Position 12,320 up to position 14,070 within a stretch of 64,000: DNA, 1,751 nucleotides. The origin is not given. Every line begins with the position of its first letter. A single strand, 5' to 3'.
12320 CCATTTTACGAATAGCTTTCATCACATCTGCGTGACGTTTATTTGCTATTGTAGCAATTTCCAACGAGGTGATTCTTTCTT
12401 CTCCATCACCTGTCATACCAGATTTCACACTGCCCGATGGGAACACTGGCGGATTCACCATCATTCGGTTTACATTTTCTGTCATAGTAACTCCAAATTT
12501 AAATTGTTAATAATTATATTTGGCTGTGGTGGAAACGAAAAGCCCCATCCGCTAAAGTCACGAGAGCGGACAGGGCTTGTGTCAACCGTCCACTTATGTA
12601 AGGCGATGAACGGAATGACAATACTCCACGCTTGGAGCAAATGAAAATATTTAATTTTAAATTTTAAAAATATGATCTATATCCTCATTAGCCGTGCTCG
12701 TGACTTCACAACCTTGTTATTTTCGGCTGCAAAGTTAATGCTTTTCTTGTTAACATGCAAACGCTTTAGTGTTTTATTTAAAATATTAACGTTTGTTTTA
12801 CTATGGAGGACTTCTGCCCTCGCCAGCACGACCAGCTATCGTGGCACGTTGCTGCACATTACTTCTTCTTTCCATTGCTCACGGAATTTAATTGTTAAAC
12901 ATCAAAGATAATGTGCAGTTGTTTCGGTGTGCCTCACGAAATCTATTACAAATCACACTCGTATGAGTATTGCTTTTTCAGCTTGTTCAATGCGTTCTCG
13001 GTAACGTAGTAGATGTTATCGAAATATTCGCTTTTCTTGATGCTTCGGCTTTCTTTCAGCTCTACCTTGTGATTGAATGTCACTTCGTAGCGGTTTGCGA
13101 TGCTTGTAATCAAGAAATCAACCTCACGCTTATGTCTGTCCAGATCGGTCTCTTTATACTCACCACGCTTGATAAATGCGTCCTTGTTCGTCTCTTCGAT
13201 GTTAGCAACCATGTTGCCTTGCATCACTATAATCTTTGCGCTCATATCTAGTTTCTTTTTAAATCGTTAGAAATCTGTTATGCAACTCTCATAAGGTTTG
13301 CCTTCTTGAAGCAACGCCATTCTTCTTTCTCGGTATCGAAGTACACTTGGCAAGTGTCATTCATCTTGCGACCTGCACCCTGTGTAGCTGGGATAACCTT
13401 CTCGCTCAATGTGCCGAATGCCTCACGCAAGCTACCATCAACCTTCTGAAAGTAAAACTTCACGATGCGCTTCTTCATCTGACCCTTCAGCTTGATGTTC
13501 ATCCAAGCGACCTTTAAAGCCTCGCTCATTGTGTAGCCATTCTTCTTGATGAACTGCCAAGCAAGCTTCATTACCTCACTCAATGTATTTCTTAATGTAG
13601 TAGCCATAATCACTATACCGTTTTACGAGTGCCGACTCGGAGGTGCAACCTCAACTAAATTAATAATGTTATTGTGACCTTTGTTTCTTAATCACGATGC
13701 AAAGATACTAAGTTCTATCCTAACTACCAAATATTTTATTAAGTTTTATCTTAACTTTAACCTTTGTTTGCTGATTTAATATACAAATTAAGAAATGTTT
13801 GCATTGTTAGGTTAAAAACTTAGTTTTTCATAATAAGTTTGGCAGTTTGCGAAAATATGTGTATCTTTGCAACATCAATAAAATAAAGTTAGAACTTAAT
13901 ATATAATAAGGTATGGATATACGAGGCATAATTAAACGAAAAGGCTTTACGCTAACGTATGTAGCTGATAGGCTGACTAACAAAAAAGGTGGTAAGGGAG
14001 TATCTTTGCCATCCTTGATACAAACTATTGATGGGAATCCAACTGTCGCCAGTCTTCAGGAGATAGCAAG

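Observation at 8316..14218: Mirror-symmetric regulatory cassette: paralogous HTH regulators outside, paralogous genes inside, perfect 24-bp inverted repeat in both 5'UTRs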

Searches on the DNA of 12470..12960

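Call 76: search_rna_families(source=window, start=12470, end=12960, threshold=evalue, max_evalue=5, show_alignments=2)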
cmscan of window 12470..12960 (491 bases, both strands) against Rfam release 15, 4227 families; matches with E-value up to 5: 4.
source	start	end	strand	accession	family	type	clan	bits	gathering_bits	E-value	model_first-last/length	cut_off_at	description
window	12731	12821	-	RF03095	RAGATH-17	Gene; sRNA;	-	22.3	102.3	1.9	1-96/96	no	RAGATH-17 RNA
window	12540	12578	-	RF00262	sar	Gene; antisense;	-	19.4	43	0.27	34-63/68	no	sar RNA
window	12635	12700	+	RF00493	snoU2-30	Gene; snRNA; snoRNA; CD-box;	-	18.1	60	1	1-70/70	no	Small nucleolar RNA U2-30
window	12741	12843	-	RF00403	SNORA41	Gene; snRNA; snoRNA; HACA-box;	-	16.8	80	3.6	1-133/133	no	Small nucleolar RNA SNORA41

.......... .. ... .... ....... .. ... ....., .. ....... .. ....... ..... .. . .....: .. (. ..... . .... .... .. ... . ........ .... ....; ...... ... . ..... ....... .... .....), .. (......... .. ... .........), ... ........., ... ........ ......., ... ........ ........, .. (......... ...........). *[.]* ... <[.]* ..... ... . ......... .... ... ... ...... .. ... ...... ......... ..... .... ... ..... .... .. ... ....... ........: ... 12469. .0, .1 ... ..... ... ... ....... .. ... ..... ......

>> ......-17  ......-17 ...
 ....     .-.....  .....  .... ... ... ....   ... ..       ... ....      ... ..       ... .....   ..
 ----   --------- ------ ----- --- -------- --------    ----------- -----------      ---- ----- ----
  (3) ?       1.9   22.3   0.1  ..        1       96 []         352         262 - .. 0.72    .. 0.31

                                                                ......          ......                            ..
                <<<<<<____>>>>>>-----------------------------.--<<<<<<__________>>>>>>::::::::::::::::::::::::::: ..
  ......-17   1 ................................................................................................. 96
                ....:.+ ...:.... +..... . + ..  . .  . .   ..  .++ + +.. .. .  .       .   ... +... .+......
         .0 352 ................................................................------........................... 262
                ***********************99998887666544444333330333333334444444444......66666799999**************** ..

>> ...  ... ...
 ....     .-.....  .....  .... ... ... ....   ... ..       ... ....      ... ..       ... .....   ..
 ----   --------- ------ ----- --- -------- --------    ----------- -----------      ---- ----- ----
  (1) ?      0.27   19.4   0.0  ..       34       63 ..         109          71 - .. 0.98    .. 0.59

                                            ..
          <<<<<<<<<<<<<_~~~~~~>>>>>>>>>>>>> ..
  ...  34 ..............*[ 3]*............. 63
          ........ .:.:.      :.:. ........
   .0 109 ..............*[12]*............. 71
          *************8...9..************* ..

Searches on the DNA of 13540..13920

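Call 7: search_rna_families(source=window, start=13540, end=13920, threshold=evalue, max_evalue=10, show_alignments=5)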
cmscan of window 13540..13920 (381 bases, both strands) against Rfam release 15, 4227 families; matches with E-value up to 10: 3.
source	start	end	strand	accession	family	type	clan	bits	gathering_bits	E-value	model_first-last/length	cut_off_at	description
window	13692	13749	-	RF02443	SpR08_sRNA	Gene; sRNA;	-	16.1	80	4.5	1-73/73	no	Streptococcus sRNA SpR08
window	13651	13735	+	RF01054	preQ1-II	Cis-reg; riboswitch;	-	15.6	47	7.8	1-99/99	no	PreQ1-II (pre queuosine) riboswitch aptamer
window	13712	13743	-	RF01985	ZEB2_AS1_2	Gene; lncRNA;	-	10.1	70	8.9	1-61/61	no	ZEB2 antisense RNA 1 conserved region 2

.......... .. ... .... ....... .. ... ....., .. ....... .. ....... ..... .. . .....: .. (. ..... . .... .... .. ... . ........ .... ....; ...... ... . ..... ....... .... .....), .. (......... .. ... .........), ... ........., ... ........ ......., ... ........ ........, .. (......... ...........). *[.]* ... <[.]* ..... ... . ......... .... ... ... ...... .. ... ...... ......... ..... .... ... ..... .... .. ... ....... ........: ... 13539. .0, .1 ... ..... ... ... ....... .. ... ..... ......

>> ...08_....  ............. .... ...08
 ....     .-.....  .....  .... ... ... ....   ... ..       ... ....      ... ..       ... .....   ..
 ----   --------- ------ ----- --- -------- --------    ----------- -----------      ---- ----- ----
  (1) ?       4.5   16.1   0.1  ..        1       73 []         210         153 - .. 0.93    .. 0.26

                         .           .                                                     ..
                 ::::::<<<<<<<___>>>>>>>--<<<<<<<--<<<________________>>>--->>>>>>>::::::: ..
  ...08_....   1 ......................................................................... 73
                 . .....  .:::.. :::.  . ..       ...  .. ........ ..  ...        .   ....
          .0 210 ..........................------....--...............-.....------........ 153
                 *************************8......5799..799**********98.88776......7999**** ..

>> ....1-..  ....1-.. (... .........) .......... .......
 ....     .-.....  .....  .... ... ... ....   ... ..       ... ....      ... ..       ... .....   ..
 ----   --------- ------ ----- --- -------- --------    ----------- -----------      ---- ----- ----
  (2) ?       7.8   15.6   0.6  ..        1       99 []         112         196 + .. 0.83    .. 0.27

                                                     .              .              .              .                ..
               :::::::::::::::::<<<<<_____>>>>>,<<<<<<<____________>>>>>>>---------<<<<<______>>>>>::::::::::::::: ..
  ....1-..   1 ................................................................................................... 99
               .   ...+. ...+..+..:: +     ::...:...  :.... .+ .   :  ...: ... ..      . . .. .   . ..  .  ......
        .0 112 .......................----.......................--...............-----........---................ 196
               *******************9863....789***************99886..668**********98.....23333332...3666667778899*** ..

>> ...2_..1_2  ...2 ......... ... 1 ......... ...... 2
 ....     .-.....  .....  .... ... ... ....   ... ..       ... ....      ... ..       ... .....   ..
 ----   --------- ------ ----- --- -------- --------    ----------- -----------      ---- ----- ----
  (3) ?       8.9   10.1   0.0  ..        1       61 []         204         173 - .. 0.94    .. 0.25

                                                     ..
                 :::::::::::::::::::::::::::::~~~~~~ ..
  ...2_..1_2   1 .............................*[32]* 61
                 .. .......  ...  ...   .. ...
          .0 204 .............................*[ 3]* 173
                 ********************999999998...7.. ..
